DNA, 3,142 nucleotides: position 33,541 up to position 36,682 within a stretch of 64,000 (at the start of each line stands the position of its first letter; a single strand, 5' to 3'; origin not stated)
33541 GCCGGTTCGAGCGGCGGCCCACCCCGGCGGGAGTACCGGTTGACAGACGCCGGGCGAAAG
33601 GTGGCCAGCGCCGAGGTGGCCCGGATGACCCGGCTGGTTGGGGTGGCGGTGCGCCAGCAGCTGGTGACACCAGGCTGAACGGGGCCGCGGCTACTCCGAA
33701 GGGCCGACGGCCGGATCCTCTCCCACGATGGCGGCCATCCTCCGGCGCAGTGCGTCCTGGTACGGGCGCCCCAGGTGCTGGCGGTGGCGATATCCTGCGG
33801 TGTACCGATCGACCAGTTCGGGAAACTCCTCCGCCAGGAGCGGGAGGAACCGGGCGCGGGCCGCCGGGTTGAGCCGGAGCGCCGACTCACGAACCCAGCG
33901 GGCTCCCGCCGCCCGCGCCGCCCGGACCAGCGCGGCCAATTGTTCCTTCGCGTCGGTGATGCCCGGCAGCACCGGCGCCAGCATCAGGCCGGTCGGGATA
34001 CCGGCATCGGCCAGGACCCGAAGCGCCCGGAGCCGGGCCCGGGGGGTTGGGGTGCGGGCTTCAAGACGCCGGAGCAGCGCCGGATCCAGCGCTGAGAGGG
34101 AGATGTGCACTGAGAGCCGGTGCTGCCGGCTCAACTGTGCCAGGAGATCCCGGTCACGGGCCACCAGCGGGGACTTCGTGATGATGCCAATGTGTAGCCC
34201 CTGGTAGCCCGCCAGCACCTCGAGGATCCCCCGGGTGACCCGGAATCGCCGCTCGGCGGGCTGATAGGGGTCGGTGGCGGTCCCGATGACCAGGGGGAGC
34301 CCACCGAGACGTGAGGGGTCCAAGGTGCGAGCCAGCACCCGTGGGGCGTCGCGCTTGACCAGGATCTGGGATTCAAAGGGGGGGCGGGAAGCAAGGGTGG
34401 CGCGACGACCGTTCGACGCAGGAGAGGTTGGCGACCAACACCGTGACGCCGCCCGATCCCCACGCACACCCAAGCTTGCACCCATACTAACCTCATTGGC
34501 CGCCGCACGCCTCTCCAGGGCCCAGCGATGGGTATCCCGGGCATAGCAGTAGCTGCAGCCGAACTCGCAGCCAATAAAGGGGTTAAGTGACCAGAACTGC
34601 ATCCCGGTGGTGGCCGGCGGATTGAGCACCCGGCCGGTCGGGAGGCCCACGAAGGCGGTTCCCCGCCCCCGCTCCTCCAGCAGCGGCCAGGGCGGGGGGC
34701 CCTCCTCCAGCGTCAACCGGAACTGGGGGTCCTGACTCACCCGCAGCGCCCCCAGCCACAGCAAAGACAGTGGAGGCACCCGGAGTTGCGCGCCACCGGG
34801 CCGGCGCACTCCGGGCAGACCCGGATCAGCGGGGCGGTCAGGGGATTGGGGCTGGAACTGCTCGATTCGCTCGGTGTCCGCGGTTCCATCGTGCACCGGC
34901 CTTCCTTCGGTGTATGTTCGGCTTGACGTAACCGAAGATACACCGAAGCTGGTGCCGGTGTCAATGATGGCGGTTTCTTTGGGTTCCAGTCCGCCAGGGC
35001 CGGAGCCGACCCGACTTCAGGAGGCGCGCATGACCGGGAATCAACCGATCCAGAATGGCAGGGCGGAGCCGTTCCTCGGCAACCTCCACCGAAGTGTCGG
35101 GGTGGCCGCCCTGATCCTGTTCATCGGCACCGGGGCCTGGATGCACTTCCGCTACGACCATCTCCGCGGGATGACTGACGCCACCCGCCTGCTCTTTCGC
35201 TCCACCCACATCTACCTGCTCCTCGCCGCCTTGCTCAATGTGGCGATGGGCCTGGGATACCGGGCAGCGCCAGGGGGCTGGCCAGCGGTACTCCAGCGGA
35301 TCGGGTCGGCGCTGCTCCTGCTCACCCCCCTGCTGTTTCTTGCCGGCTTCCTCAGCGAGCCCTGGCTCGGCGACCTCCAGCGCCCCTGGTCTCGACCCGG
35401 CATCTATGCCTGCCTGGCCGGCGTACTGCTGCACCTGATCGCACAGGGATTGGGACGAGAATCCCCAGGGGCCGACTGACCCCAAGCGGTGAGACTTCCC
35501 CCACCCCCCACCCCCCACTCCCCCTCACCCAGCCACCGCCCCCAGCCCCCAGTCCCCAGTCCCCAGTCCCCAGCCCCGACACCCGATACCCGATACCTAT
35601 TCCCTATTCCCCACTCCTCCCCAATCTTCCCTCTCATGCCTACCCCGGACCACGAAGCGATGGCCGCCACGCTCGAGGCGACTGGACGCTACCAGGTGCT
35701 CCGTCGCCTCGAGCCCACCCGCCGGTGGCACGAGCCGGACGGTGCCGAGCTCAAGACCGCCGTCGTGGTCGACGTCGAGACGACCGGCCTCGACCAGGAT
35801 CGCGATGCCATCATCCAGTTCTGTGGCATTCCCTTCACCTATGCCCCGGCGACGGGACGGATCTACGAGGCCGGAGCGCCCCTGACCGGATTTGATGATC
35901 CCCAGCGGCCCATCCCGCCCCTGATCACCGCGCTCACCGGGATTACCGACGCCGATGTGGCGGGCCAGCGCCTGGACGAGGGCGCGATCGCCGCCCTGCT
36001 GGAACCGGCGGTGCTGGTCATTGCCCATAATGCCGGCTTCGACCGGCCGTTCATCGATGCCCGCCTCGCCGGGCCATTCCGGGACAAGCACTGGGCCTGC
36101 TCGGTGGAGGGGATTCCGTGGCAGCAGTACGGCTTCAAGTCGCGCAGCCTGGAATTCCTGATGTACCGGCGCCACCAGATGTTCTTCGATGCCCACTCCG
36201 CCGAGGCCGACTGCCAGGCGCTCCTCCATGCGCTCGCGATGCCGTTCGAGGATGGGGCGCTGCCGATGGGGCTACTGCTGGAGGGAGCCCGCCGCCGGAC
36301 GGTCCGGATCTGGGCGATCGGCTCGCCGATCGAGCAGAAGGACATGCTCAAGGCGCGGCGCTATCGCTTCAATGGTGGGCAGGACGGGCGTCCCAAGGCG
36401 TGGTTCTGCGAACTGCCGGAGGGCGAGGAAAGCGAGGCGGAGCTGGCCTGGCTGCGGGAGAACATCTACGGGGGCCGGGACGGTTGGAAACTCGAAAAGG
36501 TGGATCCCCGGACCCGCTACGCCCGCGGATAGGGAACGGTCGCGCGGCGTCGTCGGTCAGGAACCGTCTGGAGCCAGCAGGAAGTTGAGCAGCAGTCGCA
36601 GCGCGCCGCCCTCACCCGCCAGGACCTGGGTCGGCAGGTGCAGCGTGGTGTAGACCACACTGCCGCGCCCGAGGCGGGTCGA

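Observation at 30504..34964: Candidate SOS (LexA) box CTTC-N7-(G/C)TTC shared by two DNA-repair promoters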

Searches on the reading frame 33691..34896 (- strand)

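Call 12: search_protein_families(library=pfam, proteins=[window:33691-34896:-], max_evalue=0.01)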
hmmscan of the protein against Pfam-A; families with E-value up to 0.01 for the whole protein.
window:33691-34896:- (401 aa): 1 family
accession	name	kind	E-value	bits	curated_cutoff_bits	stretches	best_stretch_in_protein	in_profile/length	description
PF04055.27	Radical_SAM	-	9.2e-15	55.6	29.5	1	105-322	2-164/166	Radical SAM superfamily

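Call 21: search_protein_families(library=ncbifam, proteins=[window:33691-34896:-], max_evalue=0.001)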
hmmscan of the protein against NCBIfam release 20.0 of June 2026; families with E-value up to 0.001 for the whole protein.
window:33691-34896:- (401 aa): 5 families
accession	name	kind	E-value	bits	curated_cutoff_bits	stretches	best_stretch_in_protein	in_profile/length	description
NF033668.1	rSAM_PA0069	hypoth_equivalog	2e-62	211.2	360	2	174-388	91-301/348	PA0069 family radical SAM protein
NF038135.1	rSAM_Rv2578c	equivalog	4.9e-59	199.9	430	2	173-391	94-311/317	Rv2578c family radical SAM protein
NF038136.1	rSAM_Rv_intein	exception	3.3e-55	188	700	1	174-391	352-568/574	intein-containing Rv2578c family radical SAM protein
TIGR04470.1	rSAM_mob_pairB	equivalog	1.4e-27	96.8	410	1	193-385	64-243/285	radical SAM mobile pair protein B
TIGR04070.1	photo_TT_lyase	equivalog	0.00029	19.9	400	0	250-311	174-235/338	spore photoproduct lyase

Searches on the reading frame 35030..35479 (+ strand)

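Call 12: search_protein_families(library=pfam, proteins=[window:35030-35479:+], max_evalue=0.01)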
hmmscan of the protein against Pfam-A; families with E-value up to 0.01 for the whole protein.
window:35030-35479:+ (149 aa): 1 family
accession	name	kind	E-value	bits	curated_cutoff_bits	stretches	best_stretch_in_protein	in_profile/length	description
PF01292.26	Ni_hydr_CYTB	-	0.0036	17.5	30.1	0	19-141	9-164/179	Prokaryotic cytochrome b561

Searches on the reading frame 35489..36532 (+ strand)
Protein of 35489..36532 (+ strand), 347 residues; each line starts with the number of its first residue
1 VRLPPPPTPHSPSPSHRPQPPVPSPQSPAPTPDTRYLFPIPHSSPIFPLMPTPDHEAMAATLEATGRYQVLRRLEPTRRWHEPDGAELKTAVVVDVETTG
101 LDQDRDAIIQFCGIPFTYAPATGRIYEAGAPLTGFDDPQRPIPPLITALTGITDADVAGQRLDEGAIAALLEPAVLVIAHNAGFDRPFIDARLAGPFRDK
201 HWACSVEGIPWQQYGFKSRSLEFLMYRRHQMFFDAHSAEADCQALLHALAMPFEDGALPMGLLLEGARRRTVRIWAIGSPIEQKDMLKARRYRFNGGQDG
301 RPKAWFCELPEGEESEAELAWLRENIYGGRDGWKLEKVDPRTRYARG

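Call 12: search_protein_families(library=pfam, proteins=[window:35489-36532:+], max_evalue=0.01)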
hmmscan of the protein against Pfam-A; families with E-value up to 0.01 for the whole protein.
window:35489-36532:+ (347 aa): 1 family
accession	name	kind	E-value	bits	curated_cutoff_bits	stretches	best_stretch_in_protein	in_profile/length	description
PF00929.31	RNase_T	-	1.3e-11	45.7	24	1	92-247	1-162/164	Exonuclease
